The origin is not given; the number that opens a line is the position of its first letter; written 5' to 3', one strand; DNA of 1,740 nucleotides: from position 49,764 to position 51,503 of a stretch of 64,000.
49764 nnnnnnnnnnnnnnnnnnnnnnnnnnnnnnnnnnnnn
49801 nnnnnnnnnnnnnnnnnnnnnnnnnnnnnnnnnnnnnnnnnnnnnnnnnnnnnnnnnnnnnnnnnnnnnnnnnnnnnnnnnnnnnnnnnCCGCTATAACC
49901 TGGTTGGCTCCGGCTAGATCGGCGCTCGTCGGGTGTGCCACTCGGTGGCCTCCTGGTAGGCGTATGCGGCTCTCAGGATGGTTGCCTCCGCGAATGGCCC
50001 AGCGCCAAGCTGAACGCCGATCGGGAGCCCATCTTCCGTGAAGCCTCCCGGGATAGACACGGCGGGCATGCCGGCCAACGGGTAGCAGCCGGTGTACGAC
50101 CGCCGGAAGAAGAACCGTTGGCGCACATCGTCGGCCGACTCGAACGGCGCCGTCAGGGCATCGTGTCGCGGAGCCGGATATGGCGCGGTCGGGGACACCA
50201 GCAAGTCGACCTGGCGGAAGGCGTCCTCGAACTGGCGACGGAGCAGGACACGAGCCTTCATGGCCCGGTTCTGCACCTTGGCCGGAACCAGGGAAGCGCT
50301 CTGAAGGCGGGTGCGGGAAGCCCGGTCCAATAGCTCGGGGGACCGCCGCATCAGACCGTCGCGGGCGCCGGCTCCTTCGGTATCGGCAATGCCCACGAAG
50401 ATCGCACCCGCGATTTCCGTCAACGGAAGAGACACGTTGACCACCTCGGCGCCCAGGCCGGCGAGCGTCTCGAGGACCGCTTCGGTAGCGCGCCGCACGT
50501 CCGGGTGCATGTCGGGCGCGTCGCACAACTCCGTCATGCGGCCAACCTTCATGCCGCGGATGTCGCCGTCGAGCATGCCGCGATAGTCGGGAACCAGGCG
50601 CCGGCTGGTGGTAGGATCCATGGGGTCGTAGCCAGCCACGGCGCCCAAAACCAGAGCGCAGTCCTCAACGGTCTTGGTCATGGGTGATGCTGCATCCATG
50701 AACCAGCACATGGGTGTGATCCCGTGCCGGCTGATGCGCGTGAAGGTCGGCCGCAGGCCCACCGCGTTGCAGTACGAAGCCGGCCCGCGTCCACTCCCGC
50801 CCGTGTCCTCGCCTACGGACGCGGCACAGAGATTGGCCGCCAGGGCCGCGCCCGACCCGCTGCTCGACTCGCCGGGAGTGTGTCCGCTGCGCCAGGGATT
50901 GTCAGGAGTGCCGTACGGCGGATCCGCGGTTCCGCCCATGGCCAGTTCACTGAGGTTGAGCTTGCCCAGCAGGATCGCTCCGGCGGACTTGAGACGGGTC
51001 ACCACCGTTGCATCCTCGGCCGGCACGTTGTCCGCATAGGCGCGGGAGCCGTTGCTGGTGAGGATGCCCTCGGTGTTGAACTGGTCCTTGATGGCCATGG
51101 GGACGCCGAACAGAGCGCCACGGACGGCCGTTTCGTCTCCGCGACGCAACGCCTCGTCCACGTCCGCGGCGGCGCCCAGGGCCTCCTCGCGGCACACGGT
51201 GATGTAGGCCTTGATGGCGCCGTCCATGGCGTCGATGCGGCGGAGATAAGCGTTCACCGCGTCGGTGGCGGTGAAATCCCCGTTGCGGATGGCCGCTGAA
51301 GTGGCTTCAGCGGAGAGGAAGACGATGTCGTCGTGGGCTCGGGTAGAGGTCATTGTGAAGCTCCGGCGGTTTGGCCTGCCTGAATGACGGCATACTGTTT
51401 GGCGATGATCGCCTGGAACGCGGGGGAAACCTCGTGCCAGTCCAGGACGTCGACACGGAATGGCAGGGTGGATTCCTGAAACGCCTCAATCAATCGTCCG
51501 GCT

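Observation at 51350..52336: HEPN/MNT toxin-antitoxin pair wedged between a GatC/AtzG-like small subunit gene and its amidase, with start/stop overlap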

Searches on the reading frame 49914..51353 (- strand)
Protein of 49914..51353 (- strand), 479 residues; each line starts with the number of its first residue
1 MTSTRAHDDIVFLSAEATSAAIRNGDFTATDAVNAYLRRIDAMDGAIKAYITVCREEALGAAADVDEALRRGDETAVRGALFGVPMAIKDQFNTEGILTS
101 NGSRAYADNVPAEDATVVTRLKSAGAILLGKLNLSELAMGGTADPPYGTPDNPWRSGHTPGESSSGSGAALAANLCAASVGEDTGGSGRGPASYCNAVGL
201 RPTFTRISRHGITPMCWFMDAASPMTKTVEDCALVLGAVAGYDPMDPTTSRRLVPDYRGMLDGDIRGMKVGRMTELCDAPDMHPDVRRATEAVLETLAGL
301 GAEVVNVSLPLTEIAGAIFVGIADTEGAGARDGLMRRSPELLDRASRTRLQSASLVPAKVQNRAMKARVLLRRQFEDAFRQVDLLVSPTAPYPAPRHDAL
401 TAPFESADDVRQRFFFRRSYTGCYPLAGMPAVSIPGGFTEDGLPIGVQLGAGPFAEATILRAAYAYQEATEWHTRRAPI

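Call 4: search_protein_families(library=pfam, proteins=[window:49914-51353:-], max_evalue=0.01)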
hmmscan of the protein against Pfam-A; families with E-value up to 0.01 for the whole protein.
window:49914-51353:- (479 aa): 1 family
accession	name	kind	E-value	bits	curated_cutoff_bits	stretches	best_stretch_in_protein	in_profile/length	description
PF01425.27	Amidase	-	3.8e-107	359.5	27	1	31-460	1-445/445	Amidase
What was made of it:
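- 49914..51353 (-): Amidase-signature enzyme (479 aa). It is a GatA/AtzE-like paralogue, but neither GatA nor AtzE proper. PF01425 E=4e-107 (call 4).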

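Call 5: search_protein_families(library=ncbifam, proteins=[window:49914-51353:-], max_evalue=10)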
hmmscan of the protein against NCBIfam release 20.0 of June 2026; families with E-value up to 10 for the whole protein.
window:49914-51353:- (479 aa): 26 families (the best 25 are shown)
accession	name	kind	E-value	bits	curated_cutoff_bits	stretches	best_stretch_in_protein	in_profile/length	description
TIGR00132.1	gatA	equivalog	6.6e-89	298.8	481.1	2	21-326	4-303/466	Asp-tRNA(Asn)/Glu-tRNA(Gln) amidotransferase subunit GatA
NF006631.0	PRK09201.1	equivalog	1.2e-82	278.1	461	1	12-468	6-453/466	AtzE family amidohydrolase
NF004815.0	PRK06169.1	equivalog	1.3e-82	277.9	506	1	9-477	6-466/471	amidase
TIGR02715.1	amido_AtzE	subfamily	1.5e-81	274.7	425.75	1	18-468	5-446/452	AtzE family amidohydrolase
NF005565.0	PRK07235.1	subfamily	7.3e-74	249.2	545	2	75-328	82-336/506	amidase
NF005686.0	PRK07486.1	subfamily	2.3e-73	247.5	465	1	5-478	6-481/486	amidase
NF004717.0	PRK06061.1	equivalog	2.7e-70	237.4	498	1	17-477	21-474/483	amidase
NF006043.0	PRK08186.1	subfamily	5.7e-69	233.1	487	1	13-474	7-452/600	allophanate hydrolase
NF004816.0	PRK06170.1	equivalog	6.4e-69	232.9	503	1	4-469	3-481/493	amidase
NF005687.0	PRK07487.1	subfamily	1.6e-68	231.7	428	1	11-470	6-456/468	amidase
NF005688.0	PRK07488.1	equivalog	1.5e-67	228.6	532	2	7-318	5-299/474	indoleacetamide hydrolase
NF006006.0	PRK08137.1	equivalog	1.6e-66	225.2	534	2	13-309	34-336/529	amidase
TIGR02713.1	allophanate_hyd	equivalog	1.6e-63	215.2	511.05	1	49-473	3-416/563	allophanate hydrolase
NF005450.0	PRK07042.1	equivalog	1e-62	212.2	458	1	13-472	7-454/464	amidase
NF005460.0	PRK07056.1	subfamily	1.7e-62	211.8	447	1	16-467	11-450/457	amidase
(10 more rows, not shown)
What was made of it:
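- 49914..51353 (-): It scores 299 bits against gatA (cut-off 481) and 278/275 against AtzE (cut-offs 461/426) (call 5).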

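Call 8: find_encoding_contigs(protein=window:49914-51353:-, flank=6000, max_places=6)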
Protein window:49914-51353:- (479 aa): no gene with exactly this product is on record in the collection.

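Call 13: find_related_loci(query=window:49914-51353:-, collection=genome_contigs, flank=5000)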
Query window:49914-51353:- (479 aa) in genome_contigs; peptide patterns used: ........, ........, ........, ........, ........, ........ (x = any residue, [..] = any of these).
138 stretches matched a pattern; 111 encode a relative of the query (tblastn E <= 1e-3); the best 80 are kept; 80 distinct loci.
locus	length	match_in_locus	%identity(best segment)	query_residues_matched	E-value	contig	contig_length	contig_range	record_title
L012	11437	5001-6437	92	1-479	0e+0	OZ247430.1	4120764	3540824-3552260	MAG: Dehalococcoidia bacterium isolate 339727ca-cd9b-4604-b777-057588a3f35a genome assembly, chromosome: 1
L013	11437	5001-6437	94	1-479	0e+0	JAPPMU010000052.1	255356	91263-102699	MAG: Chloroflexota bacterium isolate RHO3_bin_54 NODE_66_length_255356_cov_16.478643, whole genome shotgun sequence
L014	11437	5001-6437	94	1-479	0e+0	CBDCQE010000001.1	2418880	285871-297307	MAG: Dehalococcoidia bacterium isolate 93e12e9e-77eb-4f93-925f-bdd4af2af2f3 genome assembly, contig: contig_1, whole gen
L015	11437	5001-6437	93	1-479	0e+0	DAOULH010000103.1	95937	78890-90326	MAG TPA_asm: Dehalococcoidia bacterium isolate S8_392 450689, whole genome shotgun sequence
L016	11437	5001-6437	93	1-479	0e+0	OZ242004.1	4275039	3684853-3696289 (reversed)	MAG: Dehalococcoidia bacterium isolate 6092164f-d889-4bea-886a-f75bca8a53ef genome assembly, chromosome: 1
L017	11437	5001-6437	93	1-479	0e+0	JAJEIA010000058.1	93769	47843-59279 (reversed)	MAG: Dehalococcoidia bacterium isolate p16x63bins.3 k141_187701, whole genome shotgun sequence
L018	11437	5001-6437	92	1-479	0e+0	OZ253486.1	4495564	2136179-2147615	MAG: Dehalococcoidia bacterium isolate 22d52d86-1ac5-48a8-ba2c-9c03d7305c6a genome assembly, chromosome: 1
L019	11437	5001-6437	93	1-479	0e+0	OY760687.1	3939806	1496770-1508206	MAG: Dehalococcoidia bacterium isolate f61cd74f-1a2a-4ce7-9ca1-272438b93162 genome assembly, chromosome: 1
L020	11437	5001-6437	92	1-479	0e+0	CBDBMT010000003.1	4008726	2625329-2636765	MAG: Dehalococcoidia bacterium isolate 1551c8a5-dc05-4db4-a2c2-06e96cfb4e9a genome assembly, contig: contig_3, whole gen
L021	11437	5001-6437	91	1-479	0e+0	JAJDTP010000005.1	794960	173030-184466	MAG: Dehalococcoidia bacterium isolate jk18x1bzbins.29 k141_1205784, whole genome shotgun sequence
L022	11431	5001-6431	94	1-477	0e+0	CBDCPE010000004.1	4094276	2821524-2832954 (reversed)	MAG: Dehalococcoidia bacterium isolate 75f9bfcb-4f1d-406c-99af-325e5c0bd216 genome assembly, contig: contig_4, whole gen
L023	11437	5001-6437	91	1-479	0e+0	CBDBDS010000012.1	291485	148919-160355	MAG: Dehalococcoidia bacterium isolate f8bda5a5-7022-4204-9cdc-196a94cbeb23 genome assembly, contig: contig_12, whole ge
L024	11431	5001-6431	93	1-477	0e+0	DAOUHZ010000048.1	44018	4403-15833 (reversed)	MAG TPA_asm: Dehalococcoidia bacterium isolate S20_122 k89_269642, whole genome shotgun sequence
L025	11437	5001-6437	92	1-479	0e+0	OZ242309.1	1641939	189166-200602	MAG: Dehalococcoidia bacterium isolate 566077ff-fea0-4476-9990-131f9c0e49bb genome assembly, chromosome: 2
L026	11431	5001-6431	93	1-477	0e+0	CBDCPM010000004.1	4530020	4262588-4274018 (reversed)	MAG: Dehalococcoidia bacterium isolate e106aa75-8e7b-471b-8364-be862cd00600 genome assembly, contig: contig_4, whole gen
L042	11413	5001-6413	86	8-479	0e+0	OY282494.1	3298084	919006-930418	MAG: uncultured Dehalococcoidia bacterium genome assembly, chromosome: 1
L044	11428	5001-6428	90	4-479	0e+0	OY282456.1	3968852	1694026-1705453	MAG: uncultured Dehalococcoidia bacterium genome assembly, chromosome: 1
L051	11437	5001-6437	86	1-479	0e+0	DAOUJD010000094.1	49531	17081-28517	MAG TPA_asm: Dehalococcoidia bacterium isolate S32_242 k113_1014617, whole genome shotgun sequence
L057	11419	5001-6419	89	7-479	0e+0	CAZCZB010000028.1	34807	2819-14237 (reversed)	MAG TPA_asm: uncultured Dehalococcoidia bacterium isolate SRP109090_co1_5 genome assembly, contig: NODE_1613_length_3480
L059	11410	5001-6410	69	6-478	0e+0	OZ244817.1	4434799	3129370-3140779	MAG: Dehalococcoidia bacterium isolate 600c9aab-54a7-483e-8747-7fd718dfbb6a genome assembly, chromosome: 1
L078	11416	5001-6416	66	10-478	0e+0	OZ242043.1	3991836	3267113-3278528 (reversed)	MAG: Dehalococcoidia bacterium isolate 85f8f78b-f575-40e1-bce2-50f1b814b5fa genome assembly, chromosome: 1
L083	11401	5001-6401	84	8-474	0e+0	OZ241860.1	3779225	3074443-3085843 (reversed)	MAG: Dehalococcoidia bacterium isolate 622caf9c-9a0b-40dd-93ad-3e8d7e620a5e genome assembly, chromosome: 1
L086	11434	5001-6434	37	12-476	5e-86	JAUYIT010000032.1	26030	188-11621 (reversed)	MAG: Candidatus Komeilibacteria bacterium isolate C24_metabat.bin.105 C24_k141_518439, whole genome shotgun sequence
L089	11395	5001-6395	37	22-473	5e-80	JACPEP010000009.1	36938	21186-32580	MAG: Chloroflexi bacterium isolate NC_groundwater_338_Ag_B-0.1um_58_18 GD18-4_B1_scaffold_293864, whole genome shotgun s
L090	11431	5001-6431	38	13-476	4e-80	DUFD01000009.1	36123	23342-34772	MAG TPA_asm: Dehalococcoidia bacterium isolate W589 Contig9, whole genome shotgun sequence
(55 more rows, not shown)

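Call 20: search_solved_structures(query=window:49914-51353:-, max_evalue=1e-40)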
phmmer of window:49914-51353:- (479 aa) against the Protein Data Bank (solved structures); distinct sequences matched with E-value up to 1e-40: 14.
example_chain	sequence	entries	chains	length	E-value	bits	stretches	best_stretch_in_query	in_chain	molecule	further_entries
4wj3_A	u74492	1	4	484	1.3e-78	268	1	19-476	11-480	Glutamyl-tRNA(Gln) amidotransferase subunit A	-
2df4_A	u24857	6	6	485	8.7e-68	232.4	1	15-328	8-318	Glutamyl-tRNA(Gln) amidotransferase subunit A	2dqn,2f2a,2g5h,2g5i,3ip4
3h0l_A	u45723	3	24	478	1.3e-60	208.8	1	21-328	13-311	Glutamyl-tRNA(Gln) amidotransferase subunit A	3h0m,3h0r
3kfu_E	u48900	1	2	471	2.2e-59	204.7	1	18-478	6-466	Glutamyl-tRNA(Gln) amidotransferase subunit A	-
3al0_A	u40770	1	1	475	8.5e-56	192.9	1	74-470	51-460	Glutamyl-tRNA(Gln) amidotransferase subunit A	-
2gi3_A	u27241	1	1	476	8.6e-56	192.9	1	74-470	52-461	Glutamyl-tRNA(Gln) amidotransferase subunit A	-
6c62_A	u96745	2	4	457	1.5e-55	192.1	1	21-468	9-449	Biuret hydrolase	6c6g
3a1k_A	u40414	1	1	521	1.5e-46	162.4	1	78-468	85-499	Amidase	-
5ac3_A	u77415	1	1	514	1.5e-46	162.4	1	20-310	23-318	PEPTIDE AMIDASE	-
1m21_A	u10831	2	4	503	3.8e-46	161.1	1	20-310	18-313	Peptide Amidase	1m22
3a1i_A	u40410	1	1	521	4.2e-46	160.9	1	78-468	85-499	Amidase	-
4gyr_A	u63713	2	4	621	1.4e-42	149.3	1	55-458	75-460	Allophanate hydrolase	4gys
2dc0_A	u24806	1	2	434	3.8e-41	144.6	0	49-456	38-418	probable amidase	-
6dhv_A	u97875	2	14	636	7.9e-41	143.5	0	67-469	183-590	Fatty acid amide hydrolase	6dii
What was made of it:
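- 49914..51353 (-): Best PDB relatives are GatA 4wj3_A (1e-78) and AtzE 6c62_A (1.5e-55) (call 20).
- Closest known: GatC-GatA of the GatCAB tRNA-dependent amidotransferase. Same: GatA is the amidase's best structural relative (call 20).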

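Call 24: search_protein_families(library=pfam, proteins=[L051:3565-3882:+, L051:3883-4122:+, L083:4352-4687:+, L083:4691-4951:+, L042:4637-4996:+, L057:4333-4671:+, L044:4203-4520:+, L044:3281-3757:+, L044:2185-2409:+, L078:3472-4509:+], max_evalue=0.01)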
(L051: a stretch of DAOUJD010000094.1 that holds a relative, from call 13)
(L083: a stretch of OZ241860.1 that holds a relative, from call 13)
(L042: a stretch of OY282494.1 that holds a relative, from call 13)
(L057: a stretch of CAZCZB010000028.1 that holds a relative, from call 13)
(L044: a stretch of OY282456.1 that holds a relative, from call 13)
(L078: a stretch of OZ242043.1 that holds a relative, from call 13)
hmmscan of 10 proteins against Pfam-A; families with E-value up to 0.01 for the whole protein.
L051:3565-3882:+ (105 aa): 1 family
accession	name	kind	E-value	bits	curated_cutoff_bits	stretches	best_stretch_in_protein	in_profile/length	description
PF15919.11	HicB_lk_antitox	-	6.3e-09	36.5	27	1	29-103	8-82/123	HicB_like antitoxin of bacterial toxin-antitoxin system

L051:3883-4122:+ (79 aa): 1 family
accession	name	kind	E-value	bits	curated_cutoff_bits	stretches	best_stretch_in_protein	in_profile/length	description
PF07927.17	HicA_toxin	-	3.2e-05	24.4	27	1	13-64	4-58/58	HicA toxin of bacterial toxin-antitoxin,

L083:4352-4687:+ (111 aa): 1 family
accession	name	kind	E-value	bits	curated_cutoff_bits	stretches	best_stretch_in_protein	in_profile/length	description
PF15919.11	HicB_lk_antitox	-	9.3e-08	32.7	27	1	24-107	4-82/123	HicB_like antitoxin of bacterial toxin-antitoxin system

L083:4691-4951:+ (86 aa): 1 family
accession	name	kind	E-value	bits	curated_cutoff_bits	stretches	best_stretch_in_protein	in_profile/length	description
PF07927.17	HicA_toxin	-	1e-06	29.2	27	1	14-64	5-58/58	HicA toxin of bacterial toxin-antitoxin,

L042:4637-4996:+ (119 aa): 1 family
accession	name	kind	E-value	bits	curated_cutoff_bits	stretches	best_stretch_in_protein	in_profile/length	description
PF15919.11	HicB_lk_antitox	-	1.2e-06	29.1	27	1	28-95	7-76/123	HicB_like antitoxin of bacterial toxin-antitoxin system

L057:4333-4671:+ (112 aa): 1 family
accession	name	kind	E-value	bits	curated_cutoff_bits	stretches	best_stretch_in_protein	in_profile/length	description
PF15919.11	HicB_lk_antitox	-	1.1e-06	29.2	27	1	38-96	8-66/123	HicB_like antitoxin of bacterial toxin-antitoxin system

L044:4203-4520:+ (105 aa): 2 families
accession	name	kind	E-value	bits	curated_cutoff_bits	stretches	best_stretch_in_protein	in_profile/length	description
PF15919.11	HicB_lk_antitox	-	4.6e-07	30.5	27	1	20-88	1-67/123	HicB_like antitoxin of bacterial toxin-antitoxin system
PF24113.1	DUF7387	-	0.0049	17.6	27.9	1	43-67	32-56/85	Family of unknown function (DUF7387)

L044:3281-3757:+ (158 aa): 1 family
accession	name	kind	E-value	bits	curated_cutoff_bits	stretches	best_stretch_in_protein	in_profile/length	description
PF15919.11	HicB_lk_antitox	-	9.2e-07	29.5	27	1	5-65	1-61/123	HicB_like antitoxin of bacterial toxin-antitoxin system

L044:2185-2409:+ (74 aa): 1 family
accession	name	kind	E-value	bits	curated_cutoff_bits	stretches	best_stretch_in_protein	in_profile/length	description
PF24718.1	HTH_73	-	9.7e-17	61.1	27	1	5-74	2-71/71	HTH-like domain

L078:3472-4509:+ (345 aa): 0 families
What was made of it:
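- On HicAB type II TA (cassettes in relatives, not in the window): PF07927 gives E=1e-6 (29.2 bits, L083) and E=3e-5 (24.4 bits, L051, just under the 27-bit gathering score) (call 24).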
